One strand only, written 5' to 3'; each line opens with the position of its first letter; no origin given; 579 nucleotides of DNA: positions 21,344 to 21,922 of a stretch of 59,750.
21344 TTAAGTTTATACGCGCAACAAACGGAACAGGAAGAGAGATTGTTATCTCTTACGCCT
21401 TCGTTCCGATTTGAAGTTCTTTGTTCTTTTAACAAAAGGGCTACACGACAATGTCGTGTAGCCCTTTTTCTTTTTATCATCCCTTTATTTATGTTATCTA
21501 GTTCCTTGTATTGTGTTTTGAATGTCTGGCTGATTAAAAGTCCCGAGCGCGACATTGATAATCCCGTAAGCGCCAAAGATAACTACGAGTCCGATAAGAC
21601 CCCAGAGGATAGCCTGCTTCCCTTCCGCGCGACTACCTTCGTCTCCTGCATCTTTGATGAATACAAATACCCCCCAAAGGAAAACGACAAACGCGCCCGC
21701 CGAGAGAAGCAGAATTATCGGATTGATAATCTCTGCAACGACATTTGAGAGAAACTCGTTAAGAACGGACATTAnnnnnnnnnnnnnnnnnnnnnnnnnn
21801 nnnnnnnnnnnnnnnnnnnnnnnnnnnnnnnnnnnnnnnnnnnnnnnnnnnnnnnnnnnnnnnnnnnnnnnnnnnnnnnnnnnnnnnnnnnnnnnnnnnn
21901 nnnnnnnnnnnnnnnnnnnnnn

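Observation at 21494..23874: Six tandem paralogs of a VirB2/TrbC-like two-TM mini-protein, with no type IV secretion machinery in sight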

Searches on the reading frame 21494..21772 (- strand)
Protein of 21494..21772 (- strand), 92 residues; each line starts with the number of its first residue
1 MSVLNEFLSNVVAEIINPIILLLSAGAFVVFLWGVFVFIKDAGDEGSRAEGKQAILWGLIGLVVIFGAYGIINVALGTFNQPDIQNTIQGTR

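Call 3: search_protein_families(library=pfam, proteins=[window:21494-21772:-], max_evalue=1)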
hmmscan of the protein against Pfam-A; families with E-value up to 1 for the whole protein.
window:21494-21772:- (92 aa): 5 families
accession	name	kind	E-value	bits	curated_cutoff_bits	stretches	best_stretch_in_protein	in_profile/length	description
PF18895.5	T4SS_pilin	-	5.2e-09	36.5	26.6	1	10-74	7-70/71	Type IV secretion system pilin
PF08285.16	DPM3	-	0.039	14.6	25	1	24-86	9-68/90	Dolichol-phosphate mannosyltransferase subunit 3 (DPM3)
PF04956.18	TrbC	-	0.11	13.1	27.9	1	4-73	37-96/98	TrbC/VIRB2 pilin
PF03994.20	DUF350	-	0.77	10.3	26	0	51-85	71-104/133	Domain of Unknown Function (DUF350)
PF10661.14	EssA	-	0.89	9.8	24.1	1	40-74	107-142/147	WXG100 protein secretion system (Wss), protein EssA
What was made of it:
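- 21494..21772 (-): W6, position-6 pilin-like protein (92 aa), without a signal peptide. PF18895 scores 36.5 bits (call 3).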

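Call 17: find_homologous_proteins(query=A1, max_evalue=0.001)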
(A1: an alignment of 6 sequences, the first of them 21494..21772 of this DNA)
Query A1 (6 sequences) (92 aa, profile of the alignment): 2406 proteins with E <= 0.001 among 8000 candidates; the best 120 are listed.
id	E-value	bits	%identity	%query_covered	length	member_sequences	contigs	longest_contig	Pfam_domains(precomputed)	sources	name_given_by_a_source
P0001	3.0e-42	161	61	55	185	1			PF18895.6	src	-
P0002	8.1e-41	157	34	83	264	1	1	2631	PF18895.6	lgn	-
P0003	1.0e-39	153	39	83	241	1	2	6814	PF18895.6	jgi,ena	-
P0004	3.0e-39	152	35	92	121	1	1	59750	PF18895.6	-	-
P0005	5.3e-39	151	42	70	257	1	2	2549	PF18895.6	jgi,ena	jgi:hypothetical protein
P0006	5.9e-38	148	41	74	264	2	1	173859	PF18895.6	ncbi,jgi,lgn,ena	ncbi:MAG: hypothetical protein WC671_00850 [Candidatus Paceibacterota bacterium]|jgi:hypothetical pr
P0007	2.5e-37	146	42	76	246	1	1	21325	PF18895.6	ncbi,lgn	-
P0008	1.3e-36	143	38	83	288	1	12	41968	PF18895.6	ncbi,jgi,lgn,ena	-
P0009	1.5e-36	143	37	80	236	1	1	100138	PF18895.6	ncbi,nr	ncbi:MAG: hypothetical protein P4L63_01650 [Candidatus Pacebacteria bacterium]|nr:hypothetical prote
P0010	4.8e-35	138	35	71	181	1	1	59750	PF18895.6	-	-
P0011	7.0e-34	134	36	79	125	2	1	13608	PF18895.6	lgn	-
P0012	1.4e-33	133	39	82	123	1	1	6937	PF18895.6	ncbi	-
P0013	1.7e-33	133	47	62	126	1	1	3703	PF18895.6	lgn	-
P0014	2.0e-33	133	43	62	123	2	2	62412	PF18895.6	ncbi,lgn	-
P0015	2.3e-33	133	42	76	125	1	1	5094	PF18895.6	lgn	-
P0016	2.5e-33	133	47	62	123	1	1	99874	PF18895.6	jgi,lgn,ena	-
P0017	3.3e-33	132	45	76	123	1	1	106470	PF18895.6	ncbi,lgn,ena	-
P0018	4.0e-33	132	41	87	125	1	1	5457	PF18895.6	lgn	-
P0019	4.2e-33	132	33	99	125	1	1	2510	PF18895.6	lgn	-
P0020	4.5e-33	132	42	74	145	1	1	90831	PF18895.6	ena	-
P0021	7.3e-33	131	37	90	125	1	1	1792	PF18895.6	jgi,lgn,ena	-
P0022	7.5e-33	131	47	59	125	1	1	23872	PF18895.6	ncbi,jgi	jgi:hypothetical protein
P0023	8.3e-33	131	48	67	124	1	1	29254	PF18895.6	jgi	jgi:hypothetical protein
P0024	8.6e-33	131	43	74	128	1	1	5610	PF18895.6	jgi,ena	-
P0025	8.6e-33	131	43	74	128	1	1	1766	PF18895.6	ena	-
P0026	9.0e-33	131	38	84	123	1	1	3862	PF18895.6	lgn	-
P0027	9.1e-33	131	35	99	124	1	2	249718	PF18895.6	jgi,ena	jgi:hypothetical protein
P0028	9.3e-33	131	39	85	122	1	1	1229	PF18895.6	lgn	-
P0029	9.8e-33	131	42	79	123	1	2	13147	PF18895.6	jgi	jgi:NADH:ubiquinone oxidoreductase subunit 2 (subunit N)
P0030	1.1e-32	131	50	62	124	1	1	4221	PF18895.6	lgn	-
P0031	1.2e-32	130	36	93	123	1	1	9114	PF18895.6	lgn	-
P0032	1.2e-32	130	39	85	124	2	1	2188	PF18895.6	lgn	-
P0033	1.3e-32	130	33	83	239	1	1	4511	PF18895.6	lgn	-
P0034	1.3e-32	130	38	90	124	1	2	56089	PF18895.6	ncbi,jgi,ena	ncbi:MAG: hypothetical protein WCT41_03175 [Candidatus Paceibacterota bacterium]|jgi:hypothetical pr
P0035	1.4e-32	130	44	75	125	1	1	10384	PF18895.6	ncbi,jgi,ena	jgi:hypothetical protein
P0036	1.5e-32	130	39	82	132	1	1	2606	PF18895.6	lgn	-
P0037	1.6e-32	130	36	95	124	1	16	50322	PF18895.6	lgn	-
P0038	1.7e-32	130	39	85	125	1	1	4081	PF18895.6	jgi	jgi:hypothetical protein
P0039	1.8e-32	130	31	82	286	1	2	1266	PF18895.6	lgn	-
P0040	1.8e-32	130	45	62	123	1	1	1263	PF18895.6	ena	-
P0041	2.0e-32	130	43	76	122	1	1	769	PF18895.6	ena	-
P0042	2.1e-32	130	42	74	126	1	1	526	PF18895.6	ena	-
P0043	2.1e-32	130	44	76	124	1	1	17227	PF18895.6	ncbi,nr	ncbi:hypothetical protein KGQ72_02295 [Patescibacteria group bacterium]|nr:hypothetical protein [Pat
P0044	2.1e-32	130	42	82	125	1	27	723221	PF18895.6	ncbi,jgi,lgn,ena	jgi:hypothetical protein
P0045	2.2e-32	130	38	79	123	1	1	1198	PF18895.6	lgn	-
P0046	2.5e-32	129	33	93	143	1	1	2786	PF18895.6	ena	-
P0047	2.6e-32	129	36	90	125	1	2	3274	PF18895.6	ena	-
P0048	2.9e-32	129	43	82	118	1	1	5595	PF18895.6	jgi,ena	-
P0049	2.9e-32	129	43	74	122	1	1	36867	PF18895.6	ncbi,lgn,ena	-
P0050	3.0e-32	129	46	76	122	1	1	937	PF18895.6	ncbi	-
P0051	3.5e-32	129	39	89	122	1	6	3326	PF18895.6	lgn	-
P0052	3.5e-32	129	41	79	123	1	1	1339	PF18895.6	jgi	-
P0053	3.7e-32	129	41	82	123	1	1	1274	PF18895.6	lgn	-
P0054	3.8e-32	129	43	90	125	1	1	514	PF18895.6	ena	-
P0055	3.9e-32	129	42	74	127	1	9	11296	PF18895.6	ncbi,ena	ncbi:MAG: hypothetical protein AAB882_02260 [Patescibacteria group bacterium]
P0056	4.1e-32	129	42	79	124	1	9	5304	PF18895.6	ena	-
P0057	4.3e-32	129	42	79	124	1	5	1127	PF18895.6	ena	-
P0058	4.4e-32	129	41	79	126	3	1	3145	PF18895.6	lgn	-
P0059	4.6e-32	129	47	72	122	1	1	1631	PF18895.6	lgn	-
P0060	4.7e-32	129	41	84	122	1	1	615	PF18895.6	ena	-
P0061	4.9e-32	128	39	76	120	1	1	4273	PF18895.6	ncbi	-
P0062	5.1e-32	128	42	79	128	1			PF18895.6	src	-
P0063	5.1e-32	128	41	79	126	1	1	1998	PF18895.6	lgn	-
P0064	5.2e-32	128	38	91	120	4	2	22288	PF18895.6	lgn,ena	-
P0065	5.2e-32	128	35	91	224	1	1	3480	PF18895.6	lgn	-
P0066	5.6e-32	128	37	95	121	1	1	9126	PF18895.6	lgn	-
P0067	5.9e-32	128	32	85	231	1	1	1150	PF18895.6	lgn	-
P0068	5.9e-32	128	38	95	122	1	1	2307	PF18895.6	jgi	jgi:Type IV secretion system pilin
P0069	5.9e-32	128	41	79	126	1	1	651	PF18895.6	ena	-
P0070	5.9e-32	128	41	74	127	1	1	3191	PF18895.6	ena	-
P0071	6.0e-32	128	35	99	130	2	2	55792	PF18895.6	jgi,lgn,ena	-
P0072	6.1e-32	128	38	85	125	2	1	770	PF18895.6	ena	-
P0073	6.1e-32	128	44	74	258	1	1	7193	PF18895.6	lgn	-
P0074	6.3e-32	128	41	79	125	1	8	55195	PF18895.6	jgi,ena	-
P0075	6.6e-32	128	38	79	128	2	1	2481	PF18895.6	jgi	-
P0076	7.1e-32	128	42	79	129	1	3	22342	PF18895.6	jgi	jgi:hypothetical protein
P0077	7.2e-32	128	40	82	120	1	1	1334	PF18895.6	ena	-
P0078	7.3e-32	128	35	85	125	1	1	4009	PF18895.6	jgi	-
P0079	7.5e-32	128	42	78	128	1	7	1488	PF18895.6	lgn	-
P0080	7.8e-32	128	38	79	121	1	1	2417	PF18895.6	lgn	-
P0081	8.3e-32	128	36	96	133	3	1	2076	PF18895.6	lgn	-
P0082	8.6e-32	128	39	85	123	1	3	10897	PF18895.6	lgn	-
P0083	8.7e-32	128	43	90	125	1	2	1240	PF18895.6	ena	-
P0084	9.7e-32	127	42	82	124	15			PF18895.6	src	-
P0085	9.9e-32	127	39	85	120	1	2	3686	PF18895.6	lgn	-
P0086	9.9e-32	127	39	85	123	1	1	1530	PF18895.6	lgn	-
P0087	9.9e-32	127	39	79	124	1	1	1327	PF18895.6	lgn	-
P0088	1.2e-31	127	36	77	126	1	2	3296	PF18895.6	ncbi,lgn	-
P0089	1.2e-31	127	38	85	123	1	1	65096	PF18895.6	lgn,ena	-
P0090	1.3e-31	127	45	57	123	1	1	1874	PF18895.6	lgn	-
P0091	1.3e-31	127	39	85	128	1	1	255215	PF18895.6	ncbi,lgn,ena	-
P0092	1.4e-31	127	41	78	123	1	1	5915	PF18895.6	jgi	jgi:hypothetical protein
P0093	1.4e-31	127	42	66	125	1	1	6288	PF18895.6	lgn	-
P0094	1.5e-31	127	36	99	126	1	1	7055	PF18895.6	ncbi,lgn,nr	ncbi:MAG: hypothetical protein KGH56_03580 [Patescibacteria group bacterium]|nr:hypothetical protein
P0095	1.5e-31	127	37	85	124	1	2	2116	PF18895.6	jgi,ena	-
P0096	1.5e-31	127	39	79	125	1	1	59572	PF18895.6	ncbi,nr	ncbi:MAG: hypothetical protein Q7R59_00355 [bacterium]|nr:hypothetical protein [bacterium]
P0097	1.6e-31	127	43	74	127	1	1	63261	PF18895.6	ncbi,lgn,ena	-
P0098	1.6e-31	127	45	57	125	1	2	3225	PF18895.6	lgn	-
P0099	1.6e-31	127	39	79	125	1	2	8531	PF18895.6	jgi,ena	-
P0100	1.6e-31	127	57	57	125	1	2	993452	PF18895.6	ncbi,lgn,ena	ncbi:MAG: hypothetical protein WAN50_00755 [Minisyncoccia bacterium]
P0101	1.7e-31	127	37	82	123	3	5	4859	PF18895.6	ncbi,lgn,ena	-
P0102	1.7e-31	127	37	95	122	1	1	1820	PF18895.6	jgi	jgi:hypothetical protein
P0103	1.7e-31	127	37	82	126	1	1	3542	PF18895.6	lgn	-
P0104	1.7e-31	127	38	85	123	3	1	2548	PF18895.6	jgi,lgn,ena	jgi:hypothetical protein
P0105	1.7e-31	127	39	79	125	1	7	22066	PF18895.6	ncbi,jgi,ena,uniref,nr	ncbi:hypothetical protein A3A36_00945 [Candidatus Kaiserbacteria bacterium RIFCSPLOWO2_01_FULL_52_12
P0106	1.8e-31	127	39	86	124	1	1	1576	PF18895.6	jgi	jgi:hypothetical protein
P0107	1.9e-31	127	46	85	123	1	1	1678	PF18895.6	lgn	-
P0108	1.9e-31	127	44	76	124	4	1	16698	PF18895.6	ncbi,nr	ncbi:MAG: hypothetical protein Q8P23_02105 [bacterium]|nr:hypothetical protein [bacterium]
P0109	2.0e-31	126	39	79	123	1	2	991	PF18895.6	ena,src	-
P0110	2.0e-31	126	47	64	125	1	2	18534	PF18895.6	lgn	-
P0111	2.0e-31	126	39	79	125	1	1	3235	PF18895.6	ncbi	-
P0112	2.1e-31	126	44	76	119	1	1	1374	PF18895.6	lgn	-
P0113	2.1e-31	126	48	83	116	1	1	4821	PF18895.6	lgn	-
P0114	2.1e-31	126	45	74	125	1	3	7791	PF18895.6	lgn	-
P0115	2.1e-31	126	43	79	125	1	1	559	PF18895.6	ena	-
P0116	2.1e-31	126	42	92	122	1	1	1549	PF18895.6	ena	-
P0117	2.2e-31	126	36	79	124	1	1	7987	PF18895.6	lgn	-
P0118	2.2e-31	126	45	71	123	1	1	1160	PF18895.6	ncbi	-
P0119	2.2e-31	126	35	85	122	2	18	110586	PF18895.6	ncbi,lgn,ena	-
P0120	2.2e-31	126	39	74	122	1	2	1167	PF18895.6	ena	-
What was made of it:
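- On Pfam PF18895 T4SS_pilin: All database relatives carry PF18895 (call 17).
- Checked: This is the form held in the protein database (P0004, call 17).
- Named hits are Paceibacterota, Kaiserbacteria or Minisyncoccia (call 17).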

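Call 18: find_encoding_contigs(protein=P0100, flank=10000, max_places=2)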
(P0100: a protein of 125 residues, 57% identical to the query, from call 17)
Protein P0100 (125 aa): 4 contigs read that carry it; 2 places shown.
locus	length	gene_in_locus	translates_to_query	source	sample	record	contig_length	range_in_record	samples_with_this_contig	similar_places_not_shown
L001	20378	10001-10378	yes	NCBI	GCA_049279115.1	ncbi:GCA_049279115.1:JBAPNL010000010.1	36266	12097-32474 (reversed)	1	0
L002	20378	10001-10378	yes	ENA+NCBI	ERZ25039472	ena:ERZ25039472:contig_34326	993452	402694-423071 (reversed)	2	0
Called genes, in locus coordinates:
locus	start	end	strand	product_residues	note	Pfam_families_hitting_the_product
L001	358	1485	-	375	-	PF23459:S1_RRP5 (faint), PF00575:S1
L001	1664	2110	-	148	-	-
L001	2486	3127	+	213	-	PF13483:Lactamase_B_3, PF12706:Lactamase_B_2 (faint)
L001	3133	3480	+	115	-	-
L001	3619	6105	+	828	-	PF00521:DNA_topoisoIV, PF03989:DNA_gyraseA_C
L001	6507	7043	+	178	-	PF13489:Methyltransf_23, PF01135:PCMT (weak), PF01209:Ubie_methyltran, PF13847:Methyltransf_31, PF13649:Methyltransf_25, PF08241:Methyltransf_11, PF08242:Methyltransf_12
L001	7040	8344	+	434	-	PF13416:SBP_bac_8, PF01547:SBP_bac_1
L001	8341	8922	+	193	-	PF18895:T4SS_pilin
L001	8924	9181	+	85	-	PF18895:T4SS_pilin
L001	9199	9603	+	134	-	-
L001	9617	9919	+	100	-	PF18895:T4SS_pilin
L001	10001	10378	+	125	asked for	PF18895:T4SS_pilin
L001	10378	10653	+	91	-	PF18895:T4SS_pilin (weak)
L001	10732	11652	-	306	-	-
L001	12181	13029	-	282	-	PF01177:Asp_Glu_race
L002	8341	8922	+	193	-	PF18895:T4SS_pilin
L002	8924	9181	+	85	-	PF18895:T4SS_pilin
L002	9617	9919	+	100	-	PF18895:T4SS_pilin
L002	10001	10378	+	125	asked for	PF18895:T4SS_pilin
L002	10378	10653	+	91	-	PF18895:T4SS_pilin (weak)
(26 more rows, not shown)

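Call 19: find_encoding_contigs(protein=P0044, flank=10000, max_places=3)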
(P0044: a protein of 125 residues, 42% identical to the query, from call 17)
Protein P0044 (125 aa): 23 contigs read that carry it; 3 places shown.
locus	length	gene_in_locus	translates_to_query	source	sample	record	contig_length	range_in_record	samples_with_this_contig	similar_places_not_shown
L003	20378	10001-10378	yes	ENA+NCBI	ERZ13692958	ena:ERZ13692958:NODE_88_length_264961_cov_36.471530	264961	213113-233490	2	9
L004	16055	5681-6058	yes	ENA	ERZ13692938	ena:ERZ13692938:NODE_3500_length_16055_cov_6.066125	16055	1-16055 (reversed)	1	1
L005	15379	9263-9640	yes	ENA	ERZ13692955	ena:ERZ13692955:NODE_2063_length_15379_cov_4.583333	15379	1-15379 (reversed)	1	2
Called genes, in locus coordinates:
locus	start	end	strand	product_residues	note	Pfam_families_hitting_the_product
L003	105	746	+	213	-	PF13483:Lactamase_B_3, PF12706:Lactamase_B_2 (weak)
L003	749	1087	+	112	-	-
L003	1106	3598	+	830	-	PF00521:DNA_topoisoIV, PF03989:DNA_gyraseA_C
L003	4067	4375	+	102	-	-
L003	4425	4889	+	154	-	-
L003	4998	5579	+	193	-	PF20803:PaaX_M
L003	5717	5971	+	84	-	-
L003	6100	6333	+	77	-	-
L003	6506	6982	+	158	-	PF01209:Ubie_methyltran, PF08241:Methyltransf_11, PF08242:Methyltransf_12, PF13489:Methyltransf_23 (weak), PF13649:Methyltransf_25, PF13847:Methyltransf_31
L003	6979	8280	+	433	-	PF01547:SBP_bac_1, PF13416:SBP_bac_8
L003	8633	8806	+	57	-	-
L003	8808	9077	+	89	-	PF18895:T4SS_pilin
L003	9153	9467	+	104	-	PF18895:T4SS_pilin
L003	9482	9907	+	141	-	PF18895:T4SS_pilin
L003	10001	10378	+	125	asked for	PF18895:T4SS_pilin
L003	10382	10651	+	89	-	PF18895:T4SS_pilin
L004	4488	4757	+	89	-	PF18895:T4SS_pilin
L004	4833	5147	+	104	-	PF18895:T4SS_pilin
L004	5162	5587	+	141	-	PF18895:T4SS_pilin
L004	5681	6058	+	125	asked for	PF18895:T4SS_pilin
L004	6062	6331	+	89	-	PF18895:T4SS_pilin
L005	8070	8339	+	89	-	PF18895:T4SS_pilin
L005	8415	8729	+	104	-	PF18895:T4SS_pilin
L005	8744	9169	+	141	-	PF18895:T4SS_pilin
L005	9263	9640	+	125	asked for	PF18895:T4SS_pilin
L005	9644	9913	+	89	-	PF18895:T4SS_pilin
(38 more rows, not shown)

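Call 23: find_encoding_contigs(protein=P0006, flank=10000, max_places=1)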
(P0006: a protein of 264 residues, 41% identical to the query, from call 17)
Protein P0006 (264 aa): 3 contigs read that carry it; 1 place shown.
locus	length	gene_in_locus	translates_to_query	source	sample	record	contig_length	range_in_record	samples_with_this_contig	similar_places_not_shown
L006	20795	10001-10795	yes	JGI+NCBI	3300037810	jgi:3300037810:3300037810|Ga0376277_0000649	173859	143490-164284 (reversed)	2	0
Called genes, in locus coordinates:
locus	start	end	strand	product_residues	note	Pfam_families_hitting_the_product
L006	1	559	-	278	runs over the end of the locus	PF01177:Asp_Glu_race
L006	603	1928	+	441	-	PF01225:Mur_ligase, PF08245:Mur_ligase_M, PF02875:Mur_ligase_C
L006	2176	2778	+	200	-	-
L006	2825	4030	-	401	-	PF21543:CvfB_2nd (faint), PF23459:S1_RRP5 (faint), PF00575:S1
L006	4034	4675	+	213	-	PF13483:Lactamase_B_3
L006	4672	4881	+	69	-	-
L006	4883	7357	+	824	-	PF00521:DNA_topoisoIV, PF03989:DNA_gyraseA_C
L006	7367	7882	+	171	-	PF00891:Methyltransf_2 (weak), PF01209:Ubie_methyltran, PF13489:Methyltransf_23, PF02475:TRM5-TYW2_MTfase, PF13847:Methyltransf_31, PF08241:Methyltransf_11, PF08242:Methyltransf_12, PF13649:Methyltransf_25, +5 more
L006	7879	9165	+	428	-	PF01547:SBP_bac_1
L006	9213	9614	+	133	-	PF18895:T4SS_pilin (weak)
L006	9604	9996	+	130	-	PF04956:TrbC (faint), PF18895:T4SS_pilin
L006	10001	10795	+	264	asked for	PF18895:T4SS_pilin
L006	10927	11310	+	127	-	PF18920:DUF5671 (weak), PF18895:T4SS_pilin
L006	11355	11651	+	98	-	PF18895:T4SS_pilin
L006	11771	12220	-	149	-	-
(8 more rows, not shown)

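Call 24: find_encoding_contigs(protein=P0091, flank=10000, max_places=1)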
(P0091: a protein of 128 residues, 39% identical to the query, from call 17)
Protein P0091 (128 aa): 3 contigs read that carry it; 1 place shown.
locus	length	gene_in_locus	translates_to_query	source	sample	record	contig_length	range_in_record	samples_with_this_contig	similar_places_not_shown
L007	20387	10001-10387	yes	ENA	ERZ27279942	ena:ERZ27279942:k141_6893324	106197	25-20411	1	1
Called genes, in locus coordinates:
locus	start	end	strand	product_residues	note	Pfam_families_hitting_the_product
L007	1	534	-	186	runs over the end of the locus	?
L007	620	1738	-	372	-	PF23459:S1_RRP5 (faint), PF00575:S1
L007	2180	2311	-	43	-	-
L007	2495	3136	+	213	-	PF13483:Lactamase_B_3, PF12706:Lactamase_B_2 (weak)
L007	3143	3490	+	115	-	-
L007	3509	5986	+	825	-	PF00521:DNA_topoisoIV, PF03989:DNA_gyraseA_C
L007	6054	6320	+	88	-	-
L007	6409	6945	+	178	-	PF01135:PCMT (weak), PF01269:Fibrillarin (weak), PF13489:Methyltransf_23, PF01209:Ubie_methyltran, PF13847:Methyltransf_31, PF13649:Methyltransf_25, PF08241:Methyltransf_11, PF08242:Methyltransf_12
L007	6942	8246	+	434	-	PF13416:SBP_bac_8, PF01547:SBP_bac_1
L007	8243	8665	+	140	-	-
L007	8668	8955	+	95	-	PF18895:T4SS_pilin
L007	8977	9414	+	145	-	PF18895:T4SS_pilin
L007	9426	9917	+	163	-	PF18895:T4SS_pilin (weak)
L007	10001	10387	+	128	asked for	PF18895:T4SS_pilin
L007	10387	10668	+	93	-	PF18895:T4SS_pilin (weak)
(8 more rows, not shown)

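Call 27: find_related_loci(query=A2, collection=genome_contigs, flank=10000)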
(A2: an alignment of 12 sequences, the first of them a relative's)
Query A2 (121 aa) in genome_contigs; peptide patterns used: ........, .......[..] (x = any residue, [..] = any of these).
309 stretches matched a pattern; 138 encode a relative of the query (tblastn E <= 1e-3); the best 80 are kept; 80 distinct loci.
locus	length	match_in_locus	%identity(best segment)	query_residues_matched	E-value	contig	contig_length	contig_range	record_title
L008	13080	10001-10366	80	1-121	6e-59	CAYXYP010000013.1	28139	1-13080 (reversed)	MAG TPA_asm: uncultured Candidatus Saccharibacteria bacterium isolate binchicken_co248_28 genome assembly, contig: NODE_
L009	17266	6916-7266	81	1-117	4e-56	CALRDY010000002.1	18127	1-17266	MAG: Candidatus Nomurabacteria bacterium isolate LH-02apr19-231 genome assembly, contig: LH-02apr19-C6678, whole genome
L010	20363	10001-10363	72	1-121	2e-53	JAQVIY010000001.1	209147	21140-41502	MAG: Candidatus Paceibacterota bacterium isolate STE_50 NODE_69_length_209147_cov_10.986523_Sandtown_E, whole genome sho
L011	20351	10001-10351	76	1-117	2e-52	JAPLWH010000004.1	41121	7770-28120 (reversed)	MAG: Candidatus Kaiserbacteria bacterium isolate LacPavin_0818_WC50_MAG_53_14 LacPavin_0818_WC50_scaffold_1136390, whole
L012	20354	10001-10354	76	1-117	3e-52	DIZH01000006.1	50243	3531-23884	MAG TPA_asm: Patescibacteria group bacterium UBA6033 UBA6033_contig_686, whole genome shotgun sequence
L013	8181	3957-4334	73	1-121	4e-52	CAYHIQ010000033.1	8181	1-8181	MAG TPA_asm: uncultured Candidatus Saccharibacteria bacterium isolate ERP119705_co13_441 genome assembly, contig: NODE_1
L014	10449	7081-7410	78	1-111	1e-51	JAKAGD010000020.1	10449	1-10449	MAG: bacterium isolate WY2.bin144 NODE_10390_length_10449_cov_1.226506, whole genome shotgun sequence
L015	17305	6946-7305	73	1-120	5e-51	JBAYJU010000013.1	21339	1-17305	MAG: Candidatus Paceibacterota bacterium isolate SO_2016_GW1_63 scaffold04277_OW334_2016, whole genome shotgun sequence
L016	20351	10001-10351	74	1-117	5e-51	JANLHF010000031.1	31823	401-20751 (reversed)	MAG: Patescibacteria group bacterium isolate P6-10 k99_278125, whole genome shotgun sequence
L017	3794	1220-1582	72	1-121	1e-50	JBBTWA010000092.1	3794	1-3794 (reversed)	MAG: Patescibacteria group bacterium isolate H43-bin063_1 H43_bin063_1_000000000092, whole genome shotgun sequence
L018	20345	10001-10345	71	1-115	8e-51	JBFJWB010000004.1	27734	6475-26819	MAG: Candidatus Paceibacteria bacterium isolate Mix_sand19.2022.05.G.120 k141_982278_length_27734_cov_10.0000, whole gen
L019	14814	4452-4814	70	1-121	1e-50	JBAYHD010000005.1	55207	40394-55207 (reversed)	MAG: Candidatus Paceibacterota bacterium isolate SO_2016_GW1_141 scaffold01169_OW334_2016, whole genome shotgun sequence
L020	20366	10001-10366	71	1-118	4e-50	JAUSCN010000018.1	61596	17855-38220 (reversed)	MAG: bacterium isolate E14_concoct.bin.140 E14_k141_323264, whole genome shotgun sequence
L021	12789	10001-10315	80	1-106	3e-50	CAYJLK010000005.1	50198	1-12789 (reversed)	MAG TPA_asm: uncultured Candidatus Saccharibacteria bacterium isolate ERP124720_co1_118 genome assembly, contig: NODE_97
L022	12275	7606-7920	80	1-106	6e-50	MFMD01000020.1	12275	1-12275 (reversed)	MAG: Candidatus Kaiserbacteria bacterium RIFCSPLOWO2_01_FULL_55_19 rifcsplowo2_01_scaffold_35761, whole genome shotgun s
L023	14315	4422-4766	72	1-118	1e-49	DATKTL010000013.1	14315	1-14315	MAG TPA_asm: Candidatus Paceibacterota bacterium isolate SMAG_U14080 k141_1928981, whole genome shotgun sequence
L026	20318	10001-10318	76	1-106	8e-50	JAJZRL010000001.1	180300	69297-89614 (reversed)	MAG: bacterium isolate SKS1.bin88 NODE_82_length_180300_cov_4.952712, whole genome shotgun sequence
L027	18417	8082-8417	75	1-111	9e-50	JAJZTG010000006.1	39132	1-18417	MAG: bacterium isolate SKS3.bin68 NODE_1435_length_39132_cov_5.689553, whole genome shotgun sequence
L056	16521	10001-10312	79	1-105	1e-46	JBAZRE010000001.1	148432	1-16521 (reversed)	MAG: Candidatus Paceibacterota bacterium isolate SO_2017_GW1_140 NODE_826_length_148432_cov_1.442177_OW334_2017, whole g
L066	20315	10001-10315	68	1-106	5e-44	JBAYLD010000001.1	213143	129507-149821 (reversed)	MAG: Candidatus Paceibacterota bacterium isolate SO_2016_GW1_95 scaffold00110_OW334_2016, whole genome shotgun sequence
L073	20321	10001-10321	68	1-111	9e-43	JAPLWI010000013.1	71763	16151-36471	MAG: Candidatus Kaiserbacteria bacterium isolate LacPavin_0920_WC90_MAG_48_13 LacPavin_0920_WC90_scaffold_295519, whole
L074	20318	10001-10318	71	1-107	1e-42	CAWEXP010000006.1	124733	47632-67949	MAG: Candidatus Kaiserbacteria bacterium isolate MFD04780.bin.1.84 genome assembly, contig: contig_24154, whole genome s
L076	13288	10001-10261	76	21-107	2e-42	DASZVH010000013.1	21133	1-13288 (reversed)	MAG TPA_asm: Candidatus Paceibacterota bacterium isolate SMAG_U6126 k141_436895, whole genome shotgun sequence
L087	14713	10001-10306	70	15-115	3e-41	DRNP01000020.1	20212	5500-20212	MAG TPA_asm: Candidatus Kaiserbacteria bacterium isolate HyVt-514 HyVt-514_k145_186926, whole genome shotgun sequence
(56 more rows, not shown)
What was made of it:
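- Tried and rejected: I repeated it with W5 orthologues (call 27).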
